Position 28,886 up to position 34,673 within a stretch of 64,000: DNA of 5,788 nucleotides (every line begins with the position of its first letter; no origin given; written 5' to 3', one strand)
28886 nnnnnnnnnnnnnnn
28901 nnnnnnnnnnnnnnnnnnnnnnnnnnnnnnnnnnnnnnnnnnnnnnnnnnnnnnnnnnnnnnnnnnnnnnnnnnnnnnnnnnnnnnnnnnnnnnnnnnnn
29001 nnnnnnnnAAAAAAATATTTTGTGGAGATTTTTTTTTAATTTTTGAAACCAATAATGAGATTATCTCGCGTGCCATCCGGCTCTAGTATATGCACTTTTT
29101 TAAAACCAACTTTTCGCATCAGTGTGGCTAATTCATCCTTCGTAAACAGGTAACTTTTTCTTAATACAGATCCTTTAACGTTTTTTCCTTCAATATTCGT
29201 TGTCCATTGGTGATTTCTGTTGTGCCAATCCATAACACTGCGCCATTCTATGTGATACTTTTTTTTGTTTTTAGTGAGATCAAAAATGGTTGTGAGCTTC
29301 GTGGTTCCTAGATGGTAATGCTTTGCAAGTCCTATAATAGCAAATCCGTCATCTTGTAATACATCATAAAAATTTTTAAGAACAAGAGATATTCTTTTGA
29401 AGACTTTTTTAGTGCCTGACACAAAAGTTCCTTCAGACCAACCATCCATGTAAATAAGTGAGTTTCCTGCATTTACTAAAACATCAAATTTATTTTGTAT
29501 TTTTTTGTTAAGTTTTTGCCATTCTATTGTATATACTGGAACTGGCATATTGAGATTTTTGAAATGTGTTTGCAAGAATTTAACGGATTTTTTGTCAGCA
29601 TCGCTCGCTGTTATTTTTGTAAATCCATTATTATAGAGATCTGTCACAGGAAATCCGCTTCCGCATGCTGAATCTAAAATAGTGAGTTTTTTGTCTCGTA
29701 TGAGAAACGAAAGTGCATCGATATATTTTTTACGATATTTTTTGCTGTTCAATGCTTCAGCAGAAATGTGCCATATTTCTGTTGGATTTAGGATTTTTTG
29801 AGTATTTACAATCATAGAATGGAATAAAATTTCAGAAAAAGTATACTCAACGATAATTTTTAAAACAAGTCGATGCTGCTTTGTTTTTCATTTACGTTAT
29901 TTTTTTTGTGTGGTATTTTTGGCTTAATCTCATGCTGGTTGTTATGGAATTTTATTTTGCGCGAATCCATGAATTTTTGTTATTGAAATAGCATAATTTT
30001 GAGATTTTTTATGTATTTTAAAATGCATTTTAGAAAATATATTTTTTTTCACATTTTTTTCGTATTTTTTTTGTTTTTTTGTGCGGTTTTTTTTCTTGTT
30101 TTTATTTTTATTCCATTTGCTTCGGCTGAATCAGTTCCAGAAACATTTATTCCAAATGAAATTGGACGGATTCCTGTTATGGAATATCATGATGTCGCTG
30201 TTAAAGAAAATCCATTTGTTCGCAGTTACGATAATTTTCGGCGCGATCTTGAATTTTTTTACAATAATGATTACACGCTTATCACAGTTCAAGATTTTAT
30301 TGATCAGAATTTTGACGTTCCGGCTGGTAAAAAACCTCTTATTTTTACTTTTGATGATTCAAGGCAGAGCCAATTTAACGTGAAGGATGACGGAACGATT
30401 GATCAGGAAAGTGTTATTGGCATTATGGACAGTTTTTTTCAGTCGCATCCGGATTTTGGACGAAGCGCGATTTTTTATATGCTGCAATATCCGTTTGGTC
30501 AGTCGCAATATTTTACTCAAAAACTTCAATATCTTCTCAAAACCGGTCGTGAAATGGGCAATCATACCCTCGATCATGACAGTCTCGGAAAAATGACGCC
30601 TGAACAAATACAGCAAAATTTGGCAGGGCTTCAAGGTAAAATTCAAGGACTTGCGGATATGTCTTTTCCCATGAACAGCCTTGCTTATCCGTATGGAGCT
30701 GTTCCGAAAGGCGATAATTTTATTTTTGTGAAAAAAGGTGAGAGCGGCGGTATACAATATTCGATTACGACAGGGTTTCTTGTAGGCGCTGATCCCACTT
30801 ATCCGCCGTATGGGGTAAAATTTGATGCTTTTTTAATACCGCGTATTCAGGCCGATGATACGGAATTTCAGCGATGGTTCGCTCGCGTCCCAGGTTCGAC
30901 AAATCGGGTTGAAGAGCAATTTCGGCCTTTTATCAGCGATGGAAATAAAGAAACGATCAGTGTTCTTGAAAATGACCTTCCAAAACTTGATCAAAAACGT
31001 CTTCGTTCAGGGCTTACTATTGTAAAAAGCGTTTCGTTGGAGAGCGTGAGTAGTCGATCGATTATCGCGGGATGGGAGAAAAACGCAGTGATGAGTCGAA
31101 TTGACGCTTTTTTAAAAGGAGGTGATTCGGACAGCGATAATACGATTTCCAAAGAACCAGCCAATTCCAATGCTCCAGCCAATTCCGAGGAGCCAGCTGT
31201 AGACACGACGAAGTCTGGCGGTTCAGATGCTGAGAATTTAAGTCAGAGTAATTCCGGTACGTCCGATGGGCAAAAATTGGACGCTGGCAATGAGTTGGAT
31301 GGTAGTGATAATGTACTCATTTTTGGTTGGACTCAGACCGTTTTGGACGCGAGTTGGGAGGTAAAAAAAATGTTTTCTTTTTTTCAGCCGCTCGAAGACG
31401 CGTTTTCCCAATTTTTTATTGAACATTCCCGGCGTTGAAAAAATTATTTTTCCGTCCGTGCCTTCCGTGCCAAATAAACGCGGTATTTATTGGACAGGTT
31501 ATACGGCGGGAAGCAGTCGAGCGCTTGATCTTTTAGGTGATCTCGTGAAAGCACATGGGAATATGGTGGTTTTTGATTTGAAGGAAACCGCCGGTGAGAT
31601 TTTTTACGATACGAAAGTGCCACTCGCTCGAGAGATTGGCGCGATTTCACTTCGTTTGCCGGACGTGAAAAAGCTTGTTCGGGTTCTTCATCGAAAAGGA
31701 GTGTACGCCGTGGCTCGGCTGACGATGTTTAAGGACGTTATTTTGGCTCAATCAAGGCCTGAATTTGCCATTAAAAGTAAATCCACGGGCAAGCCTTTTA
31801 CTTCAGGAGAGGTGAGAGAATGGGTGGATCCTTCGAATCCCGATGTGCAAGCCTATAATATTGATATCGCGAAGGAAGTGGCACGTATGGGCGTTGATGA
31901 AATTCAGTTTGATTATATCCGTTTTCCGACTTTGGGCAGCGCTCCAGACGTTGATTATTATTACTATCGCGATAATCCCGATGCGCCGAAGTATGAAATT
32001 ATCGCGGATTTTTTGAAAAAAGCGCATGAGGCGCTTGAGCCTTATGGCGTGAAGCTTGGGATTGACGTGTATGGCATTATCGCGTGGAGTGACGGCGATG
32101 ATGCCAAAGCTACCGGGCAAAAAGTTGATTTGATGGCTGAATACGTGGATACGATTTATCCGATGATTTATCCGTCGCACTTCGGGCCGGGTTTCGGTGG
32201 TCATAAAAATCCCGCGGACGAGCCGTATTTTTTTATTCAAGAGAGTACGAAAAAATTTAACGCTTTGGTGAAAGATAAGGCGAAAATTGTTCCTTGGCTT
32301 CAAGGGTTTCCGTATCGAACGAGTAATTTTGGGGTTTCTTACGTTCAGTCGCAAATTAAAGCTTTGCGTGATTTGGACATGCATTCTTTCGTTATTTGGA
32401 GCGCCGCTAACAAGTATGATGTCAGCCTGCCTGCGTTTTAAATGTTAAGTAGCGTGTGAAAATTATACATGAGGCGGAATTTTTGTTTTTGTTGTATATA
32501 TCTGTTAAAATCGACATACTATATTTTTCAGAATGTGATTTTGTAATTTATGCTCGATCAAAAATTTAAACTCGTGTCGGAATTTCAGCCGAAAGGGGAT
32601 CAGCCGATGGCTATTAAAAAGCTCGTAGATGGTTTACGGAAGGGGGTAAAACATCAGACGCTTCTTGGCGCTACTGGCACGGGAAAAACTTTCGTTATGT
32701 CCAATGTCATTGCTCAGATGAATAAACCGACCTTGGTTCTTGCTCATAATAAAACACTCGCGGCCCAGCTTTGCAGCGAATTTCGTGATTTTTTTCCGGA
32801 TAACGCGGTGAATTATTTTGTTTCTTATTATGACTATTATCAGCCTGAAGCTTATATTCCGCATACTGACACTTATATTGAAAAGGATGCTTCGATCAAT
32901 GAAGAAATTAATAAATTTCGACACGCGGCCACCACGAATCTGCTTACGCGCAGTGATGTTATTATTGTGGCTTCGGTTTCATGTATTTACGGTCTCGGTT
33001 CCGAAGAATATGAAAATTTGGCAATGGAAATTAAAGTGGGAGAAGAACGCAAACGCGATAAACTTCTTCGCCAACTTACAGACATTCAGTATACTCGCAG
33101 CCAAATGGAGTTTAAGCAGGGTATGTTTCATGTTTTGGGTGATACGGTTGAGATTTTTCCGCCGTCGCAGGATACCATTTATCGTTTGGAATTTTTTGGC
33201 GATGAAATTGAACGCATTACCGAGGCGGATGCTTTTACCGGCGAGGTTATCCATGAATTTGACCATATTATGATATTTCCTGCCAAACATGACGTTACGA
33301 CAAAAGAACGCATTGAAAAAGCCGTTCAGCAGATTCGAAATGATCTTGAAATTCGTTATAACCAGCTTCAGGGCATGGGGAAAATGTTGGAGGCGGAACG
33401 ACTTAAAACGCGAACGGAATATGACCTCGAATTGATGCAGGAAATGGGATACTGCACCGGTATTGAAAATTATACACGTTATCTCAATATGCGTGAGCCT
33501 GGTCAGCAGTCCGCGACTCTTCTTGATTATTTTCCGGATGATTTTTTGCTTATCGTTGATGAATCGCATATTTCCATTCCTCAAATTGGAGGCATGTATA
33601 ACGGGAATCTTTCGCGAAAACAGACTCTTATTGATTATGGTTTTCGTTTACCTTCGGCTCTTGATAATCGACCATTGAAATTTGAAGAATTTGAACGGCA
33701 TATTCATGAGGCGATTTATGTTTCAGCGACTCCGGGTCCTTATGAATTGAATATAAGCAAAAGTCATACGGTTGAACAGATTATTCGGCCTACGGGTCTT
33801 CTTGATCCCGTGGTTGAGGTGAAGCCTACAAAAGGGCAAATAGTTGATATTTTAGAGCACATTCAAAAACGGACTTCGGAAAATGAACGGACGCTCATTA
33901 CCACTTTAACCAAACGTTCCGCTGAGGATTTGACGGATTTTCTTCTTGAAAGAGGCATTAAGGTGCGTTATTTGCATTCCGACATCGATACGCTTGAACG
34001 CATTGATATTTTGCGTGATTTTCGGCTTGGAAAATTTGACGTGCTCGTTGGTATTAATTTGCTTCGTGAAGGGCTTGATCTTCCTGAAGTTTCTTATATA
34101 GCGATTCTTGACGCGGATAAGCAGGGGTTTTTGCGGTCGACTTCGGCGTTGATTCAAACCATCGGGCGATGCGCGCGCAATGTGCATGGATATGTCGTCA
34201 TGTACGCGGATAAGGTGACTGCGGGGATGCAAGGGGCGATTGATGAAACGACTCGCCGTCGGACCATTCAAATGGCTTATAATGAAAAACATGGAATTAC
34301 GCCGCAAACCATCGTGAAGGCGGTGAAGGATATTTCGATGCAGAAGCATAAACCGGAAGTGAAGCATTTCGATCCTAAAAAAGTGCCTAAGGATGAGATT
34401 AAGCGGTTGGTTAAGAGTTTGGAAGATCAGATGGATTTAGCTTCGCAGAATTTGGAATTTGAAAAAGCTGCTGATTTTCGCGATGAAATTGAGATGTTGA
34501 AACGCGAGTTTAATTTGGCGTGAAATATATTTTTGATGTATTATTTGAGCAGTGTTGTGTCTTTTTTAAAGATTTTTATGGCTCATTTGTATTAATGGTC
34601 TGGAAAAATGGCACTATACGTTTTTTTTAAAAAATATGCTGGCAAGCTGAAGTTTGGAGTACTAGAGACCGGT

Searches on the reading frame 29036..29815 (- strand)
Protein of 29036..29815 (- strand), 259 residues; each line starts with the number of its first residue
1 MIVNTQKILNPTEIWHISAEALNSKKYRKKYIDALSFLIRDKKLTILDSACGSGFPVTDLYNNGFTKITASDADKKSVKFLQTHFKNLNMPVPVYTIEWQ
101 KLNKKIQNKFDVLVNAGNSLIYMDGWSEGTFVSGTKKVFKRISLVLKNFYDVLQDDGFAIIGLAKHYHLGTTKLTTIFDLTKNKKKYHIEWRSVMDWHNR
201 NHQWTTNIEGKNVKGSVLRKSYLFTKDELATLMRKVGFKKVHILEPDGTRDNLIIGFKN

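Call 70: search_protein_families(library=pfam, proteins=[window:29036-29815:-], max_evalue=0.00001)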
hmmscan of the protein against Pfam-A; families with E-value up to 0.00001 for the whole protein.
window:29036-29815:- (259 aa): 1 family
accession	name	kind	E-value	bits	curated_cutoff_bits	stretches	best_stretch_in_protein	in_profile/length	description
PF13649.12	Methyltransf_25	-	9.8e-06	26.6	27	0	46-124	1-78/97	Methyltransferase domain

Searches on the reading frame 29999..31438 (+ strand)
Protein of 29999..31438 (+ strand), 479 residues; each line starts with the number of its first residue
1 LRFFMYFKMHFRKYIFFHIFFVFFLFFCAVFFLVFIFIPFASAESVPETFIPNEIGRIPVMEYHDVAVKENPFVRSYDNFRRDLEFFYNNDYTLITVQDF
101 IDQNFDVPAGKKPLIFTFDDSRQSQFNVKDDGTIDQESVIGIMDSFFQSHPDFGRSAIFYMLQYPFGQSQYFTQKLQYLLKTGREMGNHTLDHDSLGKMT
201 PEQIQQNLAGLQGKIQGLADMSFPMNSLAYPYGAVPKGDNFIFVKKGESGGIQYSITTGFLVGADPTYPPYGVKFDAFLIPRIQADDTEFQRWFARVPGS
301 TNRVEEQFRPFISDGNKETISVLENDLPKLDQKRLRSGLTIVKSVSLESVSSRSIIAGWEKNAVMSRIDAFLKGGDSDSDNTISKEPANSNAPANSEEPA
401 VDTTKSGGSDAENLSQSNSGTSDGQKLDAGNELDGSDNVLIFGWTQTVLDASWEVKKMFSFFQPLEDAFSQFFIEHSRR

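Call 70: search_protein_families(library=pfam, proteins=[window:29999-31438:+], max_evalue=0.00001)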
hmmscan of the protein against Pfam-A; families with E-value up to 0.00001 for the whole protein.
window:29999-31438:+ (479 aa): 1 family
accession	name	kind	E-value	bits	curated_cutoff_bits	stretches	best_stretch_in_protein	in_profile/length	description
PF01522.26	Polysacc_deac_1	-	2.6e-08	34.3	23.1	1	157-236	35-109/124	Polysaccharide deacetylase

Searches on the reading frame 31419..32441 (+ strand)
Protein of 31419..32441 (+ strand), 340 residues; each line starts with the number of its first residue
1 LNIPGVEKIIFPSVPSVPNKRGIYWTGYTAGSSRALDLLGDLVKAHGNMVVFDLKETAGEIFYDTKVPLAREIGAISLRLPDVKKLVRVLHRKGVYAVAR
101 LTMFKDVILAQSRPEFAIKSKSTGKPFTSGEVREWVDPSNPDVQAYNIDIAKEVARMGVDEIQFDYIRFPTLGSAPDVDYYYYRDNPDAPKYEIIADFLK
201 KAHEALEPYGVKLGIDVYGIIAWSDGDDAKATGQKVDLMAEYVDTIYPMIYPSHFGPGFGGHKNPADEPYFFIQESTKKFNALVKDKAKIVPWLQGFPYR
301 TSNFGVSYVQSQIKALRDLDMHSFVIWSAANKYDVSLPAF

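Call 70: search_protein_families(library=pfam, proteins=[window:31419-32441:+], max_evalue=0.00001)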
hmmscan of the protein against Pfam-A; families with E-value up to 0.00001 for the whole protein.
window:31419-32441:+ (340 aa): 2 families
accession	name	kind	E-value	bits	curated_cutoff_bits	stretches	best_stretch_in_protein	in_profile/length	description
PF13200.12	DUF4015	-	2.9e-91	306.3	27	1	22-333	1-313/313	Putative glycosyl hydrolase domain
PF14871.12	GHL6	-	1e-06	29.4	35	1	37-160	4-126/132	Hypothetical glycosyl hydrolase 6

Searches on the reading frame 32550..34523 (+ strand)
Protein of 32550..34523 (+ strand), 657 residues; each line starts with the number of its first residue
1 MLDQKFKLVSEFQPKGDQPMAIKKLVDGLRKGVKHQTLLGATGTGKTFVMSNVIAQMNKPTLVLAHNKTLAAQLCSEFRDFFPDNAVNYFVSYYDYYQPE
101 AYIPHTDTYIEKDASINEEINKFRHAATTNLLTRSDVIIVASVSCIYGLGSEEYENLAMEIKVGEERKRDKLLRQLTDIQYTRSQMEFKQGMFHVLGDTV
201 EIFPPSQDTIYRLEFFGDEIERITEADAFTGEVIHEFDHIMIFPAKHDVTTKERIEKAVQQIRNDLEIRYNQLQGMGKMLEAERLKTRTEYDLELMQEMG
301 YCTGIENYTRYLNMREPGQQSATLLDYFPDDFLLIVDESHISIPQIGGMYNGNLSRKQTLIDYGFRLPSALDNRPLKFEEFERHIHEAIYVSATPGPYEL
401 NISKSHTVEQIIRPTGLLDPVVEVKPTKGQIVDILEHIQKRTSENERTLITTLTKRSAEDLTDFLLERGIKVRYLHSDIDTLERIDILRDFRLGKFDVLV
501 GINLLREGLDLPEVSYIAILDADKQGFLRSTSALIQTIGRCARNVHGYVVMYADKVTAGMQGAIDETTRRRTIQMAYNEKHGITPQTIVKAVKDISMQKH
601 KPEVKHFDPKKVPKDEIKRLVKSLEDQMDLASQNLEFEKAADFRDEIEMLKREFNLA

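Call 70: search_protein_families(library=pfam, proteins=[window:32550-34523:+], max_evalue=0.00001)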
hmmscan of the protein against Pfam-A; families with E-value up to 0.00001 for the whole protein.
window:32550-34523:+ (657 aa): 5 families
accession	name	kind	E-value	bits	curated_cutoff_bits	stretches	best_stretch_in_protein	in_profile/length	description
PF17757.6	UvrB_inter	-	8.2e-30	103.2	22.9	1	160-247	2-90/91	UvrB interaction domain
PF12344.14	UvrB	-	1.2e-22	79.9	27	1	551-592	1-42/43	Ultra-violet resistance protein B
PF00271.37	Helicase_C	-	1.7e-21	77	23.5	1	435-544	6-109/110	Helicase conserved C-terminal domain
PF04851.21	ResIII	-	3.2e-13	50.4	22.5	1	13-120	3-114/164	Type III restriction enzyme, res subunit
PF02151.25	UVR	-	7.5e-09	35.5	21.5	1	618-652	1-35/36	UvrB/uvrC motif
